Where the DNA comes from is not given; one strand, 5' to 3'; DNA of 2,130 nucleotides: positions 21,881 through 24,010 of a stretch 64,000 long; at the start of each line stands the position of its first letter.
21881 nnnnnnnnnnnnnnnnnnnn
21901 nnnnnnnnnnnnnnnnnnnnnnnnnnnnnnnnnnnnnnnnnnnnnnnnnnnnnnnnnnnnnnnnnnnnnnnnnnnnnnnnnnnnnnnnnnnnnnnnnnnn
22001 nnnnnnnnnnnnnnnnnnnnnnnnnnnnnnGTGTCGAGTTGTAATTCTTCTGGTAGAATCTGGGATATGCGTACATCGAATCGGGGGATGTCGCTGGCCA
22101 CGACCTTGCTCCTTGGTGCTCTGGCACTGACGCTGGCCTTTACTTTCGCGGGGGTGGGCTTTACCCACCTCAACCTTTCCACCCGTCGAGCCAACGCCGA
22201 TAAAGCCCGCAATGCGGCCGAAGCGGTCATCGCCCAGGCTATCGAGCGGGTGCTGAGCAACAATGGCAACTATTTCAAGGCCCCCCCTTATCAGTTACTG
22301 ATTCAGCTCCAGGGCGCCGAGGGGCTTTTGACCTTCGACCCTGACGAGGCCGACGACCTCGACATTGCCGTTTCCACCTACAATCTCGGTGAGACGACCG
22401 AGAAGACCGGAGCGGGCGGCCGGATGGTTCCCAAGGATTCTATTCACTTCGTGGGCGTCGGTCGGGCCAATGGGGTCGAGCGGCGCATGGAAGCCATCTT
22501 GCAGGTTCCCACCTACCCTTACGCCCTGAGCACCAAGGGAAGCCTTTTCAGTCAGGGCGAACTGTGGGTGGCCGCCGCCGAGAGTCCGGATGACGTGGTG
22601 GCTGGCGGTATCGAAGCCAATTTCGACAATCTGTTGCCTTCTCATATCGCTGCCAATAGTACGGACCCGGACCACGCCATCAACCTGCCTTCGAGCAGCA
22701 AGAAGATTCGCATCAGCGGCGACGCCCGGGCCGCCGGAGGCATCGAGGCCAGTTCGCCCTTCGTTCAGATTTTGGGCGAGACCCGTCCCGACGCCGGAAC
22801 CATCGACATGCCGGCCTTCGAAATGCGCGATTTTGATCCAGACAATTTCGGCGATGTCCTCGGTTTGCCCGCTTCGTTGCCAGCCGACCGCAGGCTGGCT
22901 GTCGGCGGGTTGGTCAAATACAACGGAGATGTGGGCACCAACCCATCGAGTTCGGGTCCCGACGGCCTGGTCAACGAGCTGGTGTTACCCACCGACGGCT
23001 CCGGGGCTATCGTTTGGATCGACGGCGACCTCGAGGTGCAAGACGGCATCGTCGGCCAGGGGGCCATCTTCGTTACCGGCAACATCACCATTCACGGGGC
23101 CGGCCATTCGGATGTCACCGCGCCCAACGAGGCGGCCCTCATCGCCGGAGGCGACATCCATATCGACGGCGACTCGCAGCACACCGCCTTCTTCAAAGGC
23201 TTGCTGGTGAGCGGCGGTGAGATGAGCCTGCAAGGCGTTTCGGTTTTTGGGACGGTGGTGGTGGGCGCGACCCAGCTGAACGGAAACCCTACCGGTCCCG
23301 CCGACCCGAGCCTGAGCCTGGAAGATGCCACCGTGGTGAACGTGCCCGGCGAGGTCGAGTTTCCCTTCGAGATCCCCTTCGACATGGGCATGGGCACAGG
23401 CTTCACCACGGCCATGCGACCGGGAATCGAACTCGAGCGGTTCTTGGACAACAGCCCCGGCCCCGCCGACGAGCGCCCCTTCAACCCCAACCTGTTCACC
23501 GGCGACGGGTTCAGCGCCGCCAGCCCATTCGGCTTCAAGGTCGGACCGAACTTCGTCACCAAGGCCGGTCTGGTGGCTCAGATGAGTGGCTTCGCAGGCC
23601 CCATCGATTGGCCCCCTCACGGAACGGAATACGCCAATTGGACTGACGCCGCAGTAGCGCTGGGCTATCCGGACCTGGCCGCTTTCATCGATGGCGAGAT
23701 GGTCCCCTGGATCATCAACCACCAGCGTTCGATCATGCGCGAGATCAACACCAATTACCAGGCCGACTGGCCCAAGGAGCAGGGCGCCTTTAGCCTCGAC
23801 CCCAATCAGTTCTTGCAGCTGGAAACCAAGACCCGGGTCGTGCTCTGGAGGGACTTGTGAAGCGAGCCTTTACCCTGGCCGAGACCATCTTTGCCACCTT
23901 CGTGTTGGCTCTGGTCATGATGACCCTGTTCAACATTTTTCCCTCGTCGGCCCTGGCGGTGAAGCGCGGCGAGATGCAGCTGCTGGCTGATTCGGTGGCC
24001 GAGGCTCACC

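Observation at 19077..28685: Pseudopilus-like (GspF plus PilX-like plus two minor pseudopilins) operon fused to Thr-phospho/cAMP signalling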

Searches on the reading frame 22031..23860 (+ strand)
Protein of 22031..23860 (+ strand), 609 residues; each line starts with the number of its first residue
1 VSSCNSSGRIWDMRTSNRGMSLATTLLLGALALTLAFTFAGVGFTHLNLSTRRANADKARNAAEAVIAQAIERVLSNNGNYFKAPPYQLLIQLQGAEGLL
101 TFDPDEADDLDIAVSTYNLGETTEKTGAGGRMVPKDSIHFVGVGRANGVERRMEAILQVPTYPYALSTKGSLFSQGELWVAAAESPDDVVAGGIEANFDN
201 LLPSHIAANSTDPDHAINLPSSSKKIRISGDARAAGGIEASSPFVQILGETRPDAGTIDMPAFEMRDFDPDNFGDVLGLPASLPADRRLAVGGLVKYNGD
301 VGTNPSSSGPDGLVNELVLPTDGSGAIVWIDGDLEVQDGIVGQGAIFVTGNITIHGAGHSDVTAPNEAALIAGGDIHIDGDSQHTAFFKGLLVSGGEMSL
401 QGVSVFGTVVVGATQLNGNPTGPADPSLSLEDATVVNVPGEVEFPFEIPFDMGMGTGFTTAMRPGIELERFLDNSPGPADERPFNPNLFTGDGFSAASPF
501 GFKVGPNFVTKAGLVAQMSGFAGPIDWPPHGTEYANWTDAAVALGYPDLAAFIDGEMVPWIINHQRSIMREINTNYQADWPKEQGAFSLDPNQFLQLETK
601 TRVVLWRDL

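Call 3: search_protein_families(library=pfam, proteins=[window:22031-23860:+], max_evalue=0.01)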
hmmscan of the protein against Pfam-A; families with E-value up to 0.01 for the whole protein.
window:22031-23860:+ (609 aa): 0 families

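Call 8: find_homologous_proteins(query=window:22031-23860:+)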
Query window:22031-23860:+ (609 aa): 3 proteins with E <= 0.001 among 8000 candidates.
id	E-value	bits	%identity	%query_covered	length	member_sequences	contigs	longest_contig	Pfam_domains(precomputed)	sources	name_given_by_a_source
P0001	0.0e+0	1330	100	97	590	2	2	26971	-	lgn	-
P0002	9.3e-111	389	38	97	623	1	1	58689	-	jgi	jgi:hypothetical protein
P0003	2.7e-110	388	39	98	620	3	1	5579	-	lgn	-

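Call 9: find_encoding_contigs(protein=P0002, flank=10000)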
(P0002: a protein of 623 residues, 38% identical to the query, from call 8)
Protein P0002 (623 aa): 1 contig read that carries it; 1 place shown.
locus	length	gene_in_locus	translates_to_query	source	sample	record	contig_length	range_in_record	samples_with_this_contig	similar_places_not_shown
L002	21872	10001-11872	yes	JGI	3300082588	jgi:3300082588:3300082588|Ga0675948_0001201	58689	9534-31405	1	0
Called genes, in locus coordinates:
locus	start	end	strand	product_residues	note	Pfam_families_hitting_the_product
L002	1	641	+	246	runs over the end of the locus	PF00941:FAD_binding_5, PF03450:CO_deh_flav_C (weak)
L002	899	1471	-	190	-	-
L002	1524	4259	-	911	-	PF16483:Glyco_hydro_64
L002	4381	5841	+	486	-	PF04055:Radical_SAM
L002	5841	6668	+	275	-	PF04055:Radical_SAM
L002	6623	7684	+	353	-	PF00482:T2SSF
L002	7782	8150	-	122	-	-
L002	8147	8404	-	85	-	PF04365:BrnT_toxin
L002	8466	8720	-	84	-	-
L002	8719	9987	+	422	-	PF16697:Yop-YscD_cpl (faint), PF00498:FHA, PF00211:Guanylate_cyc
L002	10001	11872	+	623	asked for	-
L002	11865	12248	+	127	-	-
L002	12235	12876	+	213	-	PF07963:N_methyl (faint)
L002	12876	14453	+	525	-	PF00069:Pkinase, PF07714:PK_Tyr_Ser-Thr, PF01636:APH (faint)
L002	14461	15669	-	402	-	PF00365:PFK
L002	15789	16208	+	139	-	PF00571:CBS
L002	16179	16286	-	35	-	-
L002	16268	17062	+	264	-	-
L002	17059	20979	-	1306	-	PF00176:SNF2-rel_dom, PF00271:Helicase_C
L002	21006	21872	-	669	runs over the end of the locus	PF13086:AAA_11, PF13245:AAA_19 (weak), PF13604:AAA_30 (weak), PF13538:UvrD_C_2 (faint), PF13087:AAA_12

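Call 10: find_encoding_contigs(protein=P0003, flank=10000)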
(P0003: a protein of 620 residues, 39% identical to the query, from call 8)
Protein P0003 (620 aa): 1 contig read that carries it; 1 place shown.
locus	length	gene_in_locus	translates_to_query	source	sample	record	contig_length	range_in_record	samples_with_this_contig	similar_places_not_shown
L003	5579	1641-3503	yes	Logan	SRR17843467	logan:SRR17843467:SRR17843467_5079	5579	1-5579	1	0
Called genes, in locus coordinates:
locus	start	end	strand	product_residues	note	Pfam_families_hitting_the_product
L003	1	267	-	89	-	?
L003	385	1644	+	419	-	PF16697:Yop-YscD_cpl (faint), PF00498:FHA, PF00211:Guanylate_cyc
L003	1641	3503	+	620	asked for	-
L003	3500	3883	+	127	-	-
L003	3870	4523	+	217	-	-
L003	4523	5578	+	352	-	?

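Call 17: search_protein_families(library=ncbifam, proteins=[window:22067-23860:+], max_evalue=0.1)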
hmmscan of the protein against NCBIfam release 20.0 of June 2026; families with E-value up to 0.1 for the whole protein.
window:22067-23860:+ (597 aa): 1 family
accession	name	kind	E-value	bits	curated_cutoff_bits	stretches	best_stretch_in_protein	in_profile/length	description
TIGR04215.1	choice_anch_A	domain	0.026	14.3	29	1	318-396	7-88/255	choice-of-anchor A family protein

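Call 22: search_protein_representatives(alignment_id=A1)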
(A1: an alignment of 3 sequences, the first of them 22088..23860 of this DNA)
Query: 3 sequences, 594 profile positions. Proteins with E-value up to 0.001 (for the whole library): 949; up to 1e-10: 738; up to 1e-30: 509. The best 150 are listed.
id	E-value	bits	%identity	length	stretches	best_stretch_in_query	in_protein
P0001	0.0e+00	1030.0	-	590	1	1-593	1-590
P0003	8.5e-296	998.6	-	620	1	2-594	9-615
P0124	1.3e-213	727.2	-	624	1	3-593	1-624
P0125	8.8e-191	651.8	-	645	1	2-593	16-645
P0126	1.2e-164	565.5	-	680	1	2-593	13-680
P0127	8.0e-147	506.6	-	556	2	2-451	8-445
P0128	1.7e-145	502.2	-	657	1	2-593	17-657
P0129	1.0e-123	430.3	-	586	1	2-593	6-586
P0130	5.2e-120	418.0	-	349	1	2-336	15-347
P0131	2.4e-116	406.0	-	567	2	4-456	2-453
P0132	5.4e-110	385.0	-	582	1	2-593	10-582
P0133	1.9e-107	376.6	-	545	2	10-454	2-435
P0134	4.8e-93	329.0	-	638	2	2-433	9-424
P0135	3.1e-90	319.7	-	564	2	2-454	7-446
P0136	1.1e-87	311.2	-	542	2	10-463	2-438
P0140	6.2e-81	289.0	-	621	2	2-420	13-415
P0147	5.6e-76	272.6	-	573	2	3-462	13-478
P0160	1.2e-70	255.0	-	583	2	3-414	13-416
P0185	5.2e-65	236.4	-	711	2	2-420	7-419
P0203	5.3e-62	226.5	-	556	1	9-591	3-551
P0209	1.2e-61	225.3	-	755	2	1-387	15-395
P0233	7.1e-59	216.2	-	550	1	11-593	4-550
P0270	1.8e-55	204.9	-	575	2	2-481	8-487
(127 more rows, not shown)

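Call 33: search_protein_families(library=pfam, alignment_id=A3, max_evalue=0.01)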
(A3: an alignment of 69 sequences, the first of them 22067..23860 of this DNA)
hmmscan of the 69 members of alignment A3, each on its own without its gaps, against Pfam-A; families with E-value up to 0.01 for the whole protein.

A. member 1, window:22067-23860:+ (597 aa): 0 families

B. families by the number of members that match (of 69 scanned): 5 families
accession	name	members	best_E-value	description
PF23981.1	DUF7305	10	0.00026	Domain of unknown function (DUF7305)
PF03961.19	FapA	6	3.7e-05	Flagellar Assembly Protein A beta solenoid domain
PF04519.19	Bactofilin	6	0.00065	Polymer-forming cytoskeletal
PF14341.11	PilX_N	2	2.1e-05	PilX N-terminal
PF21017.2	PHA01746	1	0.0096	PHA01746-like protein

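Call 35: search_protein_families(library=padloc, proteins=[window:22067-23860:+], max_evalue=0.001)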
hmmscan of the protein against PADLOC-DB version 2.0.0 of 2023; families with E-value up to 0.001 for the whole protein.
window:22067-23860:+ (597 aa): 0 families

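Call 36: search_solved_structures(query=A3, max_evalue=1)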
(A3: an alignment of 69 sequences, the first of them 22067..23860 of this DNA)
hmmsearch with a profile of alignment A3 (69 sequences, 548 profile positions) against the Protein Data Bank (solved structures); distinct sequences matched with E-value up to 1: 3.
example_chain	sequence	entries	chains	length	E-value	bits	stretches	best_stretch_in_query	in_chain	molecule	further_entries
6ria_A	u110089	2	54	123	0.17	13.6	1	212-303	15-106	bactofilin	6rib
4fe8_A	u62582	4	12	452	0.39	12.4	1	459-523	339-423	Maltose-binding periplasmic protein,Huntingtin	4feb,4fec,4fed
5myu_a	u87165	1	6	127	0.96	11.1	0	219-265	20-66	Uncharacterized protein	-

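Call 46: predict_structure(alignment_id=A3)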
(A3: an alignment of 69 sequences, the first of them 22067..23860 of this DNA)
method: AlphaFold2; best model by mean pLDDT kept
length: 597 residues; sequences in the alignment: 69
mean_pLDDT: 90.0   pTM: 0.79
mean pLDDT of the five models: 90.0, 89.6, 88.8, 87.4, 85.7
residues with pLDDT >= 90: 400; 70-90: 156; 50-70: 39; < 50: 2
segments of 3 or more residues with pLDDT < 50: none
pLDDT, mean of each block of 10 residues (from residue 1): 62 93 95 94 98 98 93 95 98 97 95 96 97 98 94 97 97 89 94 98 95 97 97 97 94 93 80 86 92 66 91 94 94 97 79 87 96 93 98 96 96 97 90 75 71 81 80 85 88 86 91 86 93 94 89 80 59 83 84 96
secondary structure, 60 per line:
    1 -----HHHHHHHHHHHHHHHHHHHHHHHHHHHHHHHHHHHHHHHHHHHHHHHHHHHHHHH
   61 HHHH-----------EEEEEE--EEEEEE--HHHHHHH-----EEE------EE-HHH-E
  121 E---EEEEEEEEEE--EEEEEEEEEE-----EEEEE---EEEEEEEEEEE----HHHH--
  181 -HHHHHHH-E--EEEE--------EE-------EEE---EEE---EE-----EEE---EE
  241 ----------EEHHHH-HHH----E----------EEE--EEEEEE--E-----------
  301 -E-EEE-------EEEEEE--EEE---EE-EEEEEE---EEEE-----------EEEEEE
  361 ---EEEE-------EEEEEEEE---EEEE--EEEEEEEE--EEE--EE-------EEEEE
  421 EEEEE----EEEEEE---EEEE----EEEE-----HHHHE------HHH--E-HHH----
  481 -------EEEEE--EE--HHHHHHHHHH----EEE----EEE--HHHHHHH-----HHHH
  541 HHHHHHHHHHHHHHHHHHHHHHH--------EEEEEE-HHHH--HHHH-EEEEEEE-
elements in order: H6-64 E76-81 E84-89 H92-98 E104-106 E125-134 E137-146 E152-156 E160-170 H175-178 H182-188 E193-196 E214-216 E220-222 E233-235 H253-256 E276-278 E281-286 E304-306 E314-319 E322-324 E331-336 E340-343 E355-360 E364-367 E375-382 E386-389 E392-399 E402-404 E416-425 E430-435 E439-442 E447-450 H456-459 E488-492 H499-508 E513-515 E520-522 H525-531 H537-563 E572-577 H579-582 H585-588 E590-596

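Call 95: list_cluster_members(proteins=[P0127, P0134, P0140, P0147, P0160, P0185, P0203, P0209, P0233, P0270])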
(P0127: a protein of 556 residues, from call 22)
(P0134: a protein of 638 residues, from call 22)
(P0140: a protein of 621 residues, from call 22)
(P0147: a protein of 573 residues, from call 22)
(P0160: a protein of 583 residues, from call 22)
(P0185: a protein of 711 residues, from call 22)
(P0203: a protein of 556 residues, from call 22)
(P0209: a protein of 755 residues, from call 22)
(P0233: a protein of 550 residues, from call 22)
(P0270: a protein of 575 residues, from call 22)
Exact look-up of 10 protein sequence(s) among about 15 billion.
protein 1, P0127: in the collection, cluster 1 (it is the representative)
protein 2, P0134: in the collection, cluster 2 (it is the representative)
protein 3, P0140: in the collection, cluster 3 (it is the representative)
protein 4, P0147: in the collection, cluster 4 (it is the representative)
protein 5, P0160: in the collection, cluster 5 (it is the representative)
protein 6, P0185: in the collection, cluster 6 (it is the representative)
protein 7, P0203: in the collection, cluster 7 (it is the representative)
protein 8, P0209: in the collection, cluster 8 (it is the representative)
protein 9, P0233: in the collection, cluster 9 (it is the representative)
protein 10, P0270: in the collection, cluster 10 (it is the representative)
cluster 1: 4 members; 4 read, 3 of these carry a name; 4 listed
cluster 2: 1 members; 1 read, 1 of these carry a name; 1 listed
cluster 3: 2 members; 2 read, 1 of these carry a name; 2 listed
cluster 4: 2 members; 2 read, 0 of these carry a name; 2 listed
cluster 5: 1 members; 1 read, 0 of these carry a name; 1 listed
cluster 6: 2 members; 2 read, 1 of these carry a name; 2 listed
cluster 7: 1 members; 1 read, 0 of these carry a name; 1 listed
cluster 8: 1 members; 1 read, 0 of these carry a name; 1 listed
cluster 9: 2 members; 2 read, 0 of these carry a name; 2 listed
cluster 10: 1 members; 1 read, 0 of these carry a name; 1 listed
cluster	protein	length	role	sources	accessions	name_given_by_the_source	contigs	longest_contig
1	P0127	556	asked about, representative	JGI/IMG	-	hypothetical protein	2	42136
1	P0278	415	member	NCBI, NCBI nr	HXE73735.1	MAG TPA: hypothetical protein VNO81_13820 [Candidatus Nitrosotenuis sp.] | hypothetical protein [Candidatus Nitrosotenuis sp.]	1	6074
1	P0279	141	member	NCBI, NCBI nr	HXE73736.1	MAG TPA: hypothetical protein VNO81_13825 [Candidatus Nitrosotenuis sp.] | hypothetical protein [Candidatus Nitrosotenuis sp.]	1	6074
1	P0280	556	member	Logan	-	-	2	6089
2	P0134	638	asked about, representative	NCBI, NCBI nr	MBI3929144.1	MAG: hypothetical protein HY319_26605 [Armatimonadetes bacterium] | hypothetical protein [Armatimonadota bacterium]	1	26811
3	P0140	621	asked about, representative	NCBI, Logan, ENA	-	-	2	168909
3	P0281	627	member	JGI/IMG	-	hypothetical protein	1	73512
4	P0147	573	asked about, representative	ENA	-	-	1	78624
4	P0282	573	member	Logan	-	-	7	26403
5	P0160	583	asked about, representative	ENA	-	-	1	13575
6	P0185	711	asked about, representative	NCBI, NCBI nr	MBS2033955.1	hypothetical protein JST97_03155 [bacterium] | hypothetical protein [bacterium]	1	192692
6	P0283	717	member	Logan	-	-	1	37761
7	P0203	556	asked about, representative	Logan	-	-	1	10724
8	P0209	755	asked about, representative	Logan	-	-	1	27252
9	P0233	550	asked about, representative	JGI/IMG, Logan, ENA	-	-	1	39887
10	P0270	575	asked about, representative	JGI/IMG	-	-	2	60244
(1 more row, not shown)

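Call 103: find_encoding_contigs(protein=P0140, flank=10000, max_places=1)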
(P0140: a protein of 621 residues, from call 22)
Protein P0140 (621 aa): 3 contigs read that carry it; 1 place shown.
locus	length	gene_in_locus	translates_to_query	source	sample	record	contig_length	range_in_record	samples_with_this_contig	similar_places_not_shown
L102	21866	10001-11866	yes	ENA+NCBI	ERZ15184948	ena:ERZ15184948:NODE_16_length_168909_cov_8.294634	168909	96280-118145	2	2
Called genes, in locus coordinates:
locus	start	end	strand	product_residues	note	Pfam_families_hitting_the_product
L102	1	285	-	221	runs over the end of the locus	PF00596:Aldolase_II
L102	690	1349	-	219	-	-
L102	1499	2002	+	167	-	-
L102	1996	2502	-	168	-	-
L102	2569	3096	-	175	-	-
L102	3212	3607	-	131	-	-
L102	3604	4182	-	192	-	-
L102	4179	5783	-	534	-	PF01590:GAF (faint), PF00482:T2SSF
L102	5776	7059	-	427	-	PF00069:Pkinase, PF01636:APH (faint), PF03109:ABC1 (faint), PF07714:PK_Tyr_Ser-Thr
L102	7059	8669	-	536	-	-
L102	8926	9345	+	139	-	-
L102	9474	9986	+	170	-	-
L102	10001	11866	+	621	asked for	-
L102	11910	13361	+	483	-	PF16697:Yop-YscD_cpl (faint), PF00498:FHA, PF03704:BTAD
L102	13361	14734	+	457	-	PF00069:Pkinase, PF03109:ABC1 (faint), PF07714:PK_Tyr_Ser-Thr, PF14531:Kinase-like (weak)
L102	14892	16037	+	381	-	PF00482:T2SSF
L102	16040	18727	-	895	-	PF00092:VWA, PF13519:VWA_2, PF00092:VWA, PF13519:VWA_2, PF13768:VWA_3, PF07090:GATase1_like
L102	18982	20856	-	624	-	PF07584:BatA, PF13519:VWA_2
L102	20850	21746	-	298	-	PF01882:DUF58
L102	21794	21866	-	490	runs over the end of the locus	-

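Call 104: find_encoding_contigs(protein=P0185, flank=10000, max_places=1)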
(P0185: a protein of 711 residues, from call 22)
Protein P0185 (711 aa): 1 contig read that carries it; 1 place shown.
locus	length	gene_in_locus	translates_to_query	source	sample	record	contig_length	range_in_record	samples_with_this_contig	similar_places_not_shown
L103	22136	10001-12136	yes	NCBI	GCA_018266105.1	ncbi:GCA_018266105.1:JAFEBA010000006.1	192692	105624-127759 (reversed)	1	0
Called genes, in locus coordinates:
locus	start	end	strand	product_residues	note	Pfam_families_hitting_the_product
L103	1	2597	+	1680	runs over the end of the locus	PF05593:RHS_repeat (faint), PF00191:Annexin (weak)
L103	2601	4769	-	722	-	PF00916:Sulfate_transp, PF00484:Pro_CA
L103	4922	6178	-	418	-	PF01636:APH (faint), PF00069:Pkinase, PF07714:PK_Tyr_Ser-Thr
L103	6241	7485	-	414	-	PF00069:Pkinase, PF01636:APH (faint), PF07714:PK_Tyr_Ser-Thr, PF03109:ABC1 (weak)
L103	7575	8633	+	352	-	PF00482:T2SSF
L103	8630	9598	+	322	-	-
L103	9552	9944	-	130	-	-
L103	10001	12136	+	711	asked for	-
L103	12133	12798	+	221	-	-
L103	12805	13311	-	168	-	-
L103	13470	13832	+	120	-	-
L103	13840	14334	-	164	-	-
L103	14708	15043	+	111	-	-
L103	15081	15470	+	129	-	-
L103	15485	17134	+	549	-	PF05157:MshEN, PF00437:T2SSE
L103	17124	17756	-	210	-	-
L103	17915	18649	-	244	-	PF00657:Lipase_GDSL, PF13472:Lipase_GDSL_2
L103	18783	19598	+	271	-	PF00561:Abhydrolase_1, PF12697:Abhydrolase_6, PF12146:Hydrolase_4, PF03096:Ndr (weak), PF08386:Abhydrolase_4 (weak)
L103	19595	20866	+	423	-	PF16868:NMT1_3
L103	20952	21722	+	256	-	PF07484:Collar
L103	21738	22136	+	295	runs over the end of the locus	PF08450:SGL (faint), PF01436:NHL (faint), PF17170:DUF5128 (weak)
